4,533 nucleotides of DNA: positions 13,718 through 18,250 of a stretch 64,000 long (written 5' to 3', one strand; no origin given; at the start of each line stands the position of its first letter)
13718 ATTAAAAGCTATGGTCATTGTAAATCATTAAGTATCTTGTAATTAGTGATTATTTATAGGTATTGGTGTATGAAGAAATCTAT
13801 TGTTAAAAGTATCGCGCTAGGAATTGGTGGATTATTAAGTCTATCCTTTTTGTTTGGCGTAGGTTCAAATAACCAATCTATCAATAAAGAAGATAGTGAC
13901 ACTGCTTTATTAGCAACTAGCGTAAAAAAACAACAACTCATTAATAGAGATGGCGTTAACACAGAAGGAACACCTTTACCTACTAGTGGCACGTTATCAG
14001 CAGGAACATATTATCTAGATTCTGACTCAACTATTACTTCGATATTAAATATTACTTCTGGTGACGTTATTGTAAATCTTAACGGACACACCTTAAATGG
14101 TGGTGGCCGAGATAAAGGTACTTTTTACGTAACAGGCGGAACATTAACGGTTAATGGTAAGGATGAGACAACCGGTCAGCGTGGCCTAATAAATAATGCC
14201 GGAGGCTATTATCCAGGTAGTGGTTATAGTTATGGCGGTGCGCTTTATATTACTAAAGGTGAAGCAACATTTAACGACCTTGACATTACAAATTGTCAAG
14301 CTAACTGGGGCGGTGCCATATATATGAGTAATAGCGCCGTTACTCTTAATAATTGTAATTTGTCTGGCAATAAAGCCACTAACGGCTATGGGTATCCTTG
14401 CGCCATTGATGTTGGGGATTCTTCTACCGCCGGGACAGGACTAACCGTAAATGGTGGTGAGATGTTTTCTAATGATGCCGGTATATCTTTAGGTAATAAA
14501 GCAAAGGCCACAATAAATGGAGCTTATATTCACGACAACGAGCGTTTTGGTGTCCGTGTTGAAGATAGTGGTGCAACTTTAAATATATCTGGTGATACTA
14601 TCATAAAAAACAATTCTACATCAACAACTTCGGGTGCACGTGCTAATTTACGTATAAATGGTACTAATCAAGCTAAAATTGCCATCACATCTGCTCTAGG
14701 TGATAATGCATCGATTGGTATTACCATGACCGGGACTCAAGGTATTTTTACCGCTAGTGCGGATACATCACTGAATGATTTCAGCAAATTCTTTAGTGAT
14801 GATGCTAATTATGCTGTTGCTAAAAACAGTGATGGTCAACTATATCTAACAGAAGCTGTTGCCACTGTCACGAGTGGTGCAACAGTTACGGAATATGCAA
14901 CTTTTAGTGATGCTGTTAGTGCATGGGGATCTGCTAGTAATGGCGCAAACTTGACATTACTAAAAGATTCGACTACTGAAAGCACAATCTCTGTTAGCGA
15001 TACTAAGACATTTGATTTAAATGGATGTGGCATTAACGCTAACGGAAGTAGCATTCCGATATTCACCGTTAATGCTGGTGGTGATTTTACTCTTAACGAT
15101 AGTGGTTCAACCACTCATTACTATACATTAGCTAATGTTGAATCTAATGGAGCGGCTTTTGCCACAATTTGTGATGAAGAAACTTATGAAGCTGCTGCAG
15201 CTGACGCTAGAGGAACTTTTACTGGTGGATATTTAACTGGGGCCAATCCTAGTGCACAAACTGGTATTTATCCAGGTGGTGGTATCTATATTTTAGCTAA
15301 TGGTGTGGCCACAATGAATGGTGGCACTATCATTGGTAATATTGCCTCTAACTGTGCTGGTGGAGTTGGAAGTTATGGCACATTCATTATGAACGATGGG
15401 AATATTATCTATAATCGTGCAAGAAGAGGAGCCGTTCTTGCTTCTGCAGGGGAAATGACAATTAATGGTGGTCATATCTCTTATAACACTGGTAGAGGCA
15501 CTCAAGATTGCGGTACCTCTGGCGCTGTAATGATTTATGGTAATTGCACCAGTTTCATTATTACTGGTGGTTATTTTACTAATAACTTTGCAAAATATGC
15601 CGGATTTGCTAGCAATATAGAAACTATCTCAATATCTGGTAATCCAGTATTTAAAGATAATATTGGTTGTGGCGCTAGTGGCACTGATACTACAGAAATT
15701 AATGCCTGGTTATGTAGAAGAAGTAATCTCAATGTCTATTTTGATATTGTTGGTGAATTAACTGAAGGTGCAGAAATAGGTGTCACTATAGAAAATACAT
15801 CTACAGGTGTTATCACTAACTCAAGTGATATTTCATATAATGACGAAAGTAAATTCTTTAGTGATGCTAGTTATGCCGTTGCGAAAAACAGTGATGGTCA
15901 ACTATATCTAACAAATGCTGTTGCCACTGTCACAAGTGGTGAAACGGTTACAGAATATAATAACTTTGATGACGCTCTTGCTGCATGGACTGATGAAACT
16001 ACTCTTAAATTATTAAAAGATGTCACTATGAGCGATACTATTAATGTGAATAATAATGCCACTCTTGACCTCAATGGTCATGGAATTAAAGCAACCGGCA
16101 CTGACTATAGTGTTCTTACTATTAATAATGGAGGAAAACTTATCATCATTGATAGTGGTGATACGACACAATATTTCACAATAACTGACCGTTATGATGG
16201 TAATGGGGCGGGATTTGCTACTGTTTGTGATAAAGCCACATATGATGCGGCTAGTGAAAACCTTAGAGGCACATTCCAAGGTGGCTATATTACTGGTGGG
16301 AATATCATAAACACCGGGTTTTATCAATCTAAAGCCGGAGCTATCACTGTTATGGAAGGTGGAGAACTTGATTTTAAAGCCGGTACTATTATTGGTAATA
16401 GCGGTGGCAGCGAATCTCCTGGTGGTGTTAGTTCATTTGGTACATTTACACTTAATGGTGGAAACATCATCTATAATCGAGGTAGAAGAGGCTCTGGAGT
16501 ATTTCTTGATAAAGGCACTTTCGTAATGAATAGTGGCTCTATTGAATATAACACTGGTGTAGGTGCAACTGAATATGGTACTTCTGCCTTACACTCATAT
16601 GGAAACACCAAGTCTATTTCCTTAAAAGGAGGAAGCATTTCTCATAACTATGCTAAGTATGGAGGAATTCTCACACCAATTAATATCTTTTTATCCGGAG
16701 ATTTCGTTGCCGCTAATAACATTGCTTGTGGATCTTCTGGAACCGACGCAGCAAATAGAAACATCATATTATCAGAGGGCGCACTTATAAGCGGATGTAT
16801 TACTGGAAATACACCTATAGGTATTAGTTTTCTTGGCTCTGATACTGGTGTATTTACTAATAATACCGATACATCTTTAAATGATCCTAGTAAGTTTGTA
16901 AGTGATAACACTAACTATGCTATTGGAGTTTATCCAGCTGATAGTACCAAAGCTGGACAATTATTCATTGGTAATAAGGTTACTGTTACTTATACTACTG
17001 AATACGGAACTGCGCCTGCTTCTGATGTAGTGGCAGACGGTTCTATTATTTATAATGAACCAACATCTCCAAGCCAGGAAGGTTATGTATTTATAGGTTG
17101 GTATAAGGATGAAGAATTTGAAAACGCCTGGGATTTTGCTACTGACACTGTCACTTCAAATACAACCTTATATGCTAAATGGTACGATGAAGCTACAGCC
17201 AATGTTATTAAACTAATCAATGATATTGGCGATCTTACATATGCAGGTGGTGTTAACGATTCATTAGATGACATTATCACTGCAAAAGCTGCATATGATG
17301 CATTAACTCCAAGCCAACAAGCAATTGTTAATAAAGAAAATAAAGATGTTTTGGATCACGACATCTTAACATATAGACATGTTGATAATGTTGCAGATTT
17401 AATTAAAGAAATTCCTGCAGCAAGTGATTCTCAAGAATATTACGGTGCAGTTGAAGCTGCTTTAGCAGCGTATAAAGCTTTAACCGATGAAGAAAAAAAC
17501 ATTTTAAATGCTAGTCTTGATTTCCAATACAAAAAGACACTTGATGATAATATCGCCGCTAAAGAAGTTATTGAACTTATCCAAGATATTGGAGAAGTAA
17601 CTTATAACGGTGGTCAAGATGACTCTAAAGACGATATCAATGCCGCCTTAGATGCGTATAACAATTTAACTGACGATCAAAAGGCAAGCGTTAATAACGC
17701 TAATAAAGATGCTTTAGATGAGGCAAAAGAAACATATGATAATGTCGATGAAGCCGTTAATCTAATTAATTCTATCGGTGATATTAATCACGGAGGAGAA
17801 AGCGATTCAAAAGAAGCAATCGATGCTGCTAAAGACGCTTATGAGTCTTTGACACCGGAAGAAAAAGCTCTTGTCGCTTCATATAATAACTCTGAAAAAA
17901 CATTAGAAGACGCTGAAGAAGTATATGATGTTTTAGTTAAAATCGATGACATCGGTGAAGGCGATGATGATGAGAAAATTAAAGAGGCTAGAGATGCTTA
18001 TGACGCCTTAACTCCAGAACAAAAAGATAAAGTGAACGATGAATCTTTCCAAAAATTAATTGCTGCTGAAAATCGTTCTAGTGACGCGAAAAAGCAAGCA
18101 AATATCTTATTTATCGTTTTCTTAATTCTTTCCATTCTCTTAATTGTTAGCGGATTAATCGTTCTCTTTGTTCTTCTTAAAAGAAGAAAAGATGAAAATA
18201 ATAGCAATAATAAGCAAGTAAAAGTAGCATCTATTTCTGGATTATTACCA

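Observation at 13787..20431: Giant bitopic protein joining an adhesin-like beta-helix ectodomain to a large repeat-containing cytoplasmic domain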

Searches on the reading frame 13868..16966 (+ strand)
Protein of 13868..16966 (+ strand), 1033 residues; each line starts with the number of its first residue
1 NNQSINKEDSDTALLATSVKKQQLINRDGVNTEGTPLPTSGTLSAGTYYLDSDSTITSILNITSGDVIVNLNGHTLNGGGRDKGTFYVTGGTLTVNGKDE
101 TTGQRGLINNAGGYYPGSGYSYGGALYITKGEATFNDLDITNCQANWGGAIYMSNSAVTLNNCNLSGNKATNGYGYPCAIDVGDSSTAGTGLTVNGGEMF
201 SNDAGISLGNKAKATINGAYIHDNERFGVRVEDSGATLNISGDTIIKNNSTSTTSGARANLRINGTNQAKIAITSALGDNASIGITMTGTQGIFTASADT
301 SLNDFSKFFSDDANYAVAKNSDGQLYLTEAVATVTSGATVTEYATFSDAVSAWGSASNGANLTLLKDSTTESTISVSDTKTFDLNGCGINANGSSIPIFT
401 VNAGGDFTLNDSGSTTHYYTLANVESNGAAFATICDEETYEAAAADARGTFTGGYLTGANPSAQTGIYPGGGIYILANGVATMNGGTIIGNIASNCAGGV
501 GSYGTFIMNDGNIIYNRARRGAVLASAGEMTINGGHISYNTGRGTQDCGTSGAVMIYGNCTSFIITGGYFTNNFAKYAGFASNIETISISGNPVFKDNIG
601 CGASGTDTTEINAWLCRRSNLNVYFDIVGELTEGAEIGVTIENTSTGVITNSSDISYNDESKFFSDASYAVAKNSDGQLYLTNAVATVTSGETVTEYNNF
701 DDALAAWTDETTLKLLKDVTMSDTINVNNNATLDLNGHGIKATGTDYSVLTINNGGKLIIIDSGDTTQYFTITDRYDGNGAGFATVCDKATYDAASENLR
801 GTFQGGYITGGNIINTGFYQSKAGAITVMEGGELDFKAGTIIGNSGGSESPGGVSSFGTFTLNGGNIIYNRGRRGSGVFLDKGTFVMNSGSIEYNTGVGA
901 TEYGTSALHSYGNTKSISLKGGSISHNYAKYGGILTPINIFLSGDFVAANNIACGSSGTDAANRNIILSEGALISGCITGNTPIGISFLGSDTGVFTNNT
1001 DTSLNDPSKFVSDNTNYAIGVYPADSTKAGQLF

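Call 62: search_solved_structures(query=window:13868-16966:+, max_evalue=0.1)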
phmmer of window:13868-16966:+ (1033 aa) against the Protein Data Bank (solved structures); distinct sequences matched with E-value up to 0.1: 0.
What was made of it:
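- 13868..16966 (+): Acidic (pI 4.4) Gly/Asn/Thr-rich ectodomain of parallel beta-helix type. It contains two ~355-aa internal repeats (aa 334-688 and 689-1035) that are 49% identical. No PDB sequence relative (call 62).
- Tried and rejected: PDB sequence search with the beta-helix ectodomain found nothing (call 62).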

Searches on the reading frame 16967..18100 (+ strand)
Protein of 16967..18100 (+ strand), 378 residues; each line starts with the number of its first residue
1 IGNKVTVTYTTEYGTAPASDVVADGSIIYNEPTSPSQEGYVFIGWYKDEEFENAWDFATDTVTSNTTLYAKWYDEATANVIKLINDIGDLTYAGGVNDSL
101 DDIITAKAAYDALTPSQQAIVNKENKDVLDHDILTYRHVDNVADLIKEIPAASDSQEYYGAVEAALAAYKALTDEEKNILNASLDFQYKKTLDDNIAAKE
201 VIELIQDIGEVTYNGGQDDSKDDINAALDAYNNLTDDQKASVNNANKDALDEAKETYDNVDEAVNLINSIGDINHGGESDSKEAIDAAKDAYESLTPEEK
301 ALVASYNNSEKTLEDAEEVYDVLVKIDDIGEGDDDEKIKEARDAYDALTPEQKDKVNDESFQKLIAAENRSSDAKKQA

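Call 63: search_solved_structures(query=window:16967-18100:+, max_evalue=0.1)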
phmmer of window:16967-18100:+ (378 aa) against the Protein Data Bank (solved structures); distinct sequences matched with E-value up to 0.1: 32.
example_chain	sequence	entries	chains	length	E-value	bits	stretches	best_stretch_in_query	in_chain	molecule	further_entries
10qi_A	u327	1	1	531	1.3e-07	34.8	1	6-73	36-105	exo-alpha-sialidase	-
10qf_A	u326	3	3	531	1.3e-07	34.8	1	6-73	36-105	exo-alpha-sialidase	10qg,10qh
2y5p_A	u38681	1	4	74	4.6e-06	29.7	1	6-72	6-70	INTERNALIN B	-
1m9s_A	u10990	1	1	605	6.2e-06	29.3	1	6-85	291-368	Internalin B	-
2y5q_A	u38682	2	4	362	9.7e-05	25.3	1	6-72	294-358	INTERNALIN B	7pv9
9jo8_A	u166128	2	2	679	9.8e-05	25.3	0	270-323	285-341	TALE repeat protein targeting mitochondiral ND1-L gene. | TALE repeat protein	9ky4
9qr5_A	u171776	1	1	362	0.00012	25.1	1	7-72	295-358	Internalin B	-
9qr4_A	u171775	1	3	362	0.00016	24.6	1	20-72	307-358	Internalin B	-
7nms_A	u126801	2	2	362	0.00017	24.5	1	28-72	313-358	Internalin B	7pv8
2ypf_A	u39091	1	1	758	0.0014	21.5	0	295-325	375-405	AVRBS3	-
6jtq_A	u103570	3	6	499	0.0018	21.2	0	243-324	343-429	TAL effector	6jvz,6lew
4gjp_A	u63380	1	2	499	0.0023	20.8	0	231-324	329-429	Hax3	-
6jw3_A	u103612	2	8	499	0.0025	20.7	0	243-323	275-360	TAL effector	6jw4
6jw5_A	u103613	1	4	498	0.0037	20.2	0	270-317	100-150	TAL effector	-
6jw0_A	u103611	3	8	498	0.0037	20.1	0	270-318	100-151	TAL effector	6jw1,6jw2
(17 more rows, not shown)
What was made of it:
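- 16982..17179 (+): Listeria-Bacteroides repeat (Flg_new, the InlB B-repeat type), aa 1066-1131. Matches to InlB chains in PDB (call 63).
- On Listeria-Bacteroides repeat (Flg_new / InlB B-repeat): InlB chains matched in PDB (call 63).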
